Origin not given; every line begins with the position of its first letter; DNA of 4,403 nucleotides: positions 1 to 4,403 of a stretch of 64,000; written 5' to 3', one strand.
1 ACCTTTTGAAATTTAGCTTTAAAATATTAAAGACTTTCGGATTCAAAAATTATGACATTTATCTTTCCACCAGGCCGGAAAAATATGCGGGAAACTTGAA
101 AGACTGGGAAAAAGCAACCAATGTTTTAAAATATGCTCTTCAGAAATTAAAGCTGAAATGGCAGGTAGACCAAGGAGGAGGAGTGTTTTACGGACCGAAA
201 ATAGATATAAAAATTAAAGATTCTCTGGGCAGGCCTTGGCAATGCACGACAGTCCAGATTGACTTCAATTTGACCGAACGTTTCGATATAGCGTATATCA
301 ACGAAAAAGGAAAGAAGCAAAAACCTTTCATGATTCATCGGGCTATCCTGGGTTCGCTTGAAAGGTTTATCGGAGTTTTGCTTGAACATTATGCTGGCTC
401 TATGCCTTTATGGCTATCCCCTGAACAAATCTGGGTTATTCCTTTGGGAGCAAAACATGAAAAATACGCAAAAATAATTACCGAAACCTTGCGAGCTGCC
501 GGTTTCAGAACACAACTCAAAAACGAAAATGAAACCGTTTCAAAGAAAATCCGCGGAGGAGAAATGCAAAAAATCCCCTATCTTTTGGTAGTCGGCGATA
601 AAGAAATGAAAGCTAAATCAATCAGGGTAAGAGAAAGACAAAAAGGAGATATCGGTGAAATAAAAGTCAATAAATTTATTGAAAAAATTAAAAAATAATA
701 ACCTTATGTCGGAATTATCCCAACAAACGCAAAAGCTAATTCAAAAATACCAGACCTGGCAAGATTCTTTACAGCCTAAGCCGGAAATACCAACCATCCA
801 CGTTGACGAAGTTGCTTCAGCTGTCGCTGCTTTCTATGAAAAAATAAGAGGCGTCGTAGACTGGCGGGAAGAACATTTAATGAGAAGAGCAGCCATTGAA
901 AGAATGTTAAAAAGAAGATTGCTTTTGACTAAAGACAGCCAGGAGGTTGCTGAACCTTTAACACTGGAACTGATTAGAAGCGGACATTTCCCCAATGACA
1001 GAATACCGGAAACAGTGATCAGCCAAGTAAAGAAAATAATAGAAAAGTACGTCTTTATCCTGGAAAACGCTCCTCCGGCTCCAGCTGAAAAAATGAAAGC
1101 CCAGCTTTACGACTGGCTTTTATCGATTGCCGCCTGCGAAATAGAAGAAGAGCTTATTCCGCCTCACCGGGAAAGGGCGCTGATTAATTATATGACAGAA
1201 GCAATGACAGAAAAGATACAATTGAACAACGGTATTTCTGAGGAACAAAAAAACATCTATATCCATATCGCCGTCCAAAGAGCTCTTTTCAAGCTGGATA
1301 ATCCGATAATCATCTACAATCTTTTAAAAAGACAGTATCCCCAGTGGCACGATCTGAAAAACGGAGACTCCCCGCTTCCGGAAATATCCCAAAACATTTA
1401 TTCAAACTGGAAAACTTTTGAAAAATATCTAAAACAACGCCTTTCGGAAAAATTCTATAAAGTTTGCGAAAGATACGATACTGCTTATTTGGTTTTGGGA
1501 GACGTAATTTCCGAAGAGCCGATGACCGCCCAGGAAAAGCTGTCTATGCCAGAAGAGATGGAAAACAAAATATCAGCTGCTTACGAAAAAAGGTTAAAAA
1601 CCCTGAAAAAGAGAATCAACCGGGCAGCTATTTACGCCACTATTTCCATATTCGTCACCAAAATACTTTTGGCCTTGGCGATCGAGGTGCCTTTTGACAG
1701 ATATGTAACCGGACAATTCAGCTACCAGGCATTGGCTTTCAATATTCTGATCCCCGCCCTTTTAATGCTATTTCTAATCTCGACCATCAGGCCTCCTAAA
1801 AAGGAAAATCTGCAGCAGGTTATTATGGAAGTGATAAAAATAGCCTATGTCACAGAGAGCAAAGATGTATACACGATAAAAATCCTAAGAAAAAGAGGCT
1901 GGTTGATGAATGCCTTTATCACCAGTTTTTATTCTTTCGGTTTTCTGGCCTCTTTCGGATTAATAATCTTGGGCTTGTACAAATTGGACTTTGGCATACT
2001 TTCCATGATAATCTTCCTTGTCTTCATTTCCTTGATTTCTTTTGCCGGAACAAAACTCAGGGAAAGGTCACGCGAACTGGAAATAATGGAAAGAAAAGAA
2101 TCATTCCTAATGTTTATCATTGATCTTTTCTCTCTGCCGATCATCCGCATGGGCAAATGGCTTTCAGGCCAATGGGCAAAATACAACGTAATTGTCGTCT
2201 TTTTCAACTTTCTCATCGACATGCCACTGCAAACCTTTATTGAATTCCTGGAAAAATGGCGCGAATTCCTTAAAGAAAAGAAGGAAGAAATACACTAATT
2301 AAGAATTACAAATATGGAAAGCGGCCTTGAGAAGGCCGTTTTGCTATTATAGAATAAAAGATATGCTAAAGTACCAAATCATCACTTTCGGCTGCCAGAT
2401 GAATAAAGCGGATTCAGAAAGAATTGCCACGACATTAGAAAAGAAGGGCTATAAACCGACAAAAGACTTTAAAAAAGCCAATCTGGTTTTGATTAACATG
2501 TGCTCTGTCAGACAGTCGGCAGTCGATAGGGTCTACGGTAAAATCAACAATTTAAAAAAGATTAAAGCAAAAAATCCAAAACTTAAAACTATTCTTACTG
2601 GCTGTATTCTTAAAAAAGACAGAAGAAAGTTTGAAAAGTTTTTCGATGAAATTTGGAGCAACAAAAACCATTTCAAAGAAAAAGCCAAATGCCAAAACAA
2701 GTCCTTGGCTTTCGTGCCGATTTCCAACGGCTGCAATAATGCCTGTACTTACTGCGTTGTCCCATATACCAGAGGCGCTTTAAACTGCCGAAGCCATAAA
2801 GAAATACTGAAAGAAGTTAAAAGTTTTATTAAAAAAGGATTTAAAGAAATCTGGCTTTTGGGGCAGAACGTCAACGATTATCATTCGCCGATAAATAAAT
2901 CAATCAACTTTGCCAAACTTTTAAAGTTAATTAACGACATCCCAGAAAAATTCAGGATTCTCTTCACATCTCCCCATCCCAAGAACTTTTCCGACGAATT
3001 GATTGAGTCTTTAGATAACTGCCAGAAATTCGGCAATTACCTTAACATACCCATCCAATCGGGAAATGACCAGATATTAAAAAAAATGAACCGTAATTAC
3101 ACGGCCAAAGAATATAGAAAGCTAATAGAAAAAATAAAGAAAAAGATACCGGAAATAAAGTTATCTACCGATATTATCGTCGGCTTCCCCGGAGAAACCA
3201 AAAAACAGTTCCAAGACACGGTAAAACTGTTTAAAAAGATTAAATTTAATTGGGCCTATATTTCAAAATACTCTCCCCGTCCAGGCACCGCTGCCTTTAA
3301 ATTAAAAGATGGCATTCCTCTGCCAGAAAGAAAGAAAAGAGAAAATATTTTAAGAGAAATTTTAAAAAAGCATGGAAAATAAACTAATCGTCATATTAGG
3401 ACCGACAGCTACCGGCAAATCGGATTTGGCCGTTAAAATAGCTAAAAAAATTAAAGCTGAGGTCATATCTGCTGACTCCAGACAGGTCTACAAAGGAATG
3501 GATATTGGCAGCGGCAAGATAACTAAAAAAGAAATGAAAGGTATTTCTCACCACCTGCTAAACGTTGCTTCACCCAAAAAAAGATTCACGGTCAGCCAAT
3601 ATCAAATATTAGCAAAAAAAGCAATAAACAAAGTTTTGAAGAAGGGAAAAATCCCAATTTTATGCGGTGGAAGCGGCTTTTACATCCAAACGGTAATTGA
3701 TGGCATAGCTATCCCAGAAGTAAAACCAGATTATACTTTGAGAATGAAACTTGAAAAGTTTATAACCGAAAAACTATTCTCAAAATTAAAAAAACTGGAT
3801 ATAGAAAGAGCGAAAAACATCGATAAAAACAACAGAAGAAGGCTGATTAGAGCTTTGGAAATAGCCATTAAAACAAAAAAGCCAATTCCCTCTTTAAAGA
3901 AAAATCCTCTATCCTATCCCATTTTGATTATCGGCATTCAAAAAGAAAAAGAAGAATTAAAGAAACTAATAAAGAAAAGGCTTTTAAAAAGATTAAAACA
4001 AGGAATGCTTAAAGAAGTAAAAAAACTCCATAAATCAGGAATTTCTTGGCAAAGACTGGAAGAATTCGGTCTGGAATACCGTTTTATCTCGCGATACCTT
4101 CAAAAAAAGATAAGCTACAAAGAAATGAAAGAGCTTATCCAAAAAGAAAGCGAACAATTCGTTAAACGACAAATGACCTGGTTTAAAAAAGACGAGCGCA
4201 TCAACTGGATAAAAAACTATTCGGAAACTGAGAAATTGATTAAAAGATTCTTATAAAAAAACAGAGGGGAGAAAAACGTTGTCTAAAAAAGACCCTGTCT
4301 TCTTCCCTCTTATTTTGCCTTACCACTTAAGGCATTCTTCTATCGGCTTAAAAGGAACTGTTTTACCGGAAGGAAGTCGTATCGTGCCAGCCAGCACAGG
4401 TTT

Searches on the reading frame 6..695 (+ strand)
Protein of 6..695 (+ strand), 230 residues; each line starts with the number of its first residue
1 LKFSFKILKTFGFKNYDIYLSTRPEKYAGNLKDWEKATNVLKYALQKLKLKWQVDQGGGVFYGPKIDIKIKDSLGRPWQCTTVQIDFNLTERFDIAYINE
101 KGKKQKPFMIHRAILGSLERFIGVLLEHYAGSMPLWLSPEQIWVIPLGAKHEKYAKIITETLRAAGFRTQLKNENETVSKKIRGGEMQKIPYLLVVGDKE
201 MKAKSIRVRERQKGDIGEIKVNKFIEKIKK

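Call 100: search_protein_families(library=pfam, proteins=[window:6-695:+], max_evalue=0.001)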
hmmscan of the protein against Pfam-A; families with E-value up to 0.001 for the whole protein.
window:6-695:+ (230 aa): 2 families
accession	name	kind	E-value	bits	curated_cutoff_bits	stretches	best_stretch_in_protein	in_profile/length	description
PF03129.25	HGTP_anticodon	-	1.1e-22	80.4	21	1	141-230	1-93/94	Anticodon binding domain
PF00587.30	tRNA-synt_2b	-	1.9e-17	64.3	29.3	1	6-129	89-179/179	tRNA synthetase class II core domain (G, H, P, S and T)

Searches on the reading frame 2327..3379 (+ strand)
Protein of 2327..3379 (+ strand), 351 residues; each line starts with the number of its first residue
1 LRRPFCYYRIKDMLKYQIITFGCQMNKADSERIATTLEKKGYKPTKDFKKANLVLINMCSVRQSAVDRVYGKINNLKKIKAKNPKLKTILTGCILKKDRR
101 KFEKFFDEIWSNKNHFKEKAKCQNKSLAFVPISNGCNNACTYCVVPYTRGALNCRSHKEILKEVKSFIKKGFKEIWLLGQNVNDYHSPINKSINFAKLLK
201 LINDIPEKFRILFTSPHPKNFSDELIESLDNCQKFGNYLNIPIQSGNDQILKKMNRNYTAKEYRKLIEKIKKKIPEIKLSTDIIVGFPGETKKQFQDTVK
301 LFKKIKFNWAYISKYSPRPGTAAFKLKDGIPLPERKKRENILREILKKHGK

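Call 100: search_protein_families(library=pfam, proteins=[window:2327-3379:+], max_evalue=0.001)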
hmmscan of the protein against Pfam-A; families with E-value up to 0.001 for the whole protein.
window:2327-3379:+ (351 aa): 2 families
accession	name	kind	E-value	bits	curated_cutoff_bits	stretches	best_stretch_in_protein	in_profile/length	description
PF04055.27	Radical_SAM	-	1e-30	107.5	29.5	1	130-301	1-165/166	Radical SAM superfamily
PF00919.26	UPF0004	-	5.2e-25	87.8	27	1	15-107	1-91/98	Uncharacterized protein family UPF0004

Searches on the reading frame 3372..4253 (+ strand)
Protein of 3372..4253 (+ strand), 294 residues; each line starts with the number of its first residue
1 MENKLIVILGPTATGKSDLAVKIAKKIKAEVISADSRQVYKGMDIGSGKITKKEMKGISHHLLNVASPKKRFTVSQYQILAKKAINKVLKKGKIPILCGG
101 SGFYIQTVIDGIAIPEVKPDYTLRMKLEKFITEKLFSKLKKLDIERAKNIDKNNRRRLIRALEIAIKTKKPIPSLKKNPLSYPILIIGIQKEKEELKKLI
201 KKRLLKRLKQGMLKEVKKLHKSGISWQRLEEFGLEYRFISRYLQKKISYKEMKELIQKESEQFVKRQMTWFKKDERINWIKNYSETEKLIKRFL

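Call 100: search_protein_families(library=pfam, proteins=[window:3372-4253:+], max_evalue=0.001)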
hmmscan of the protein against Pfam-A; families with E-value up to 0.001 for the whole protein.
window:3372-4253:+ (294 aa): 2 families
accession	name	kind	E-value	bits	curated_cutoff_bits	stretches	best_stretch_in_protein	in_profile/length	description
PF01715.23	IPPT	-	4.2e-70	236.6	23.6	1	38-274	1-243/243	IPP transferase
PF01745.22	IPT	-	9.2e-12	45.3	20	1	4-101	2-99/233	Isopentenyl transferase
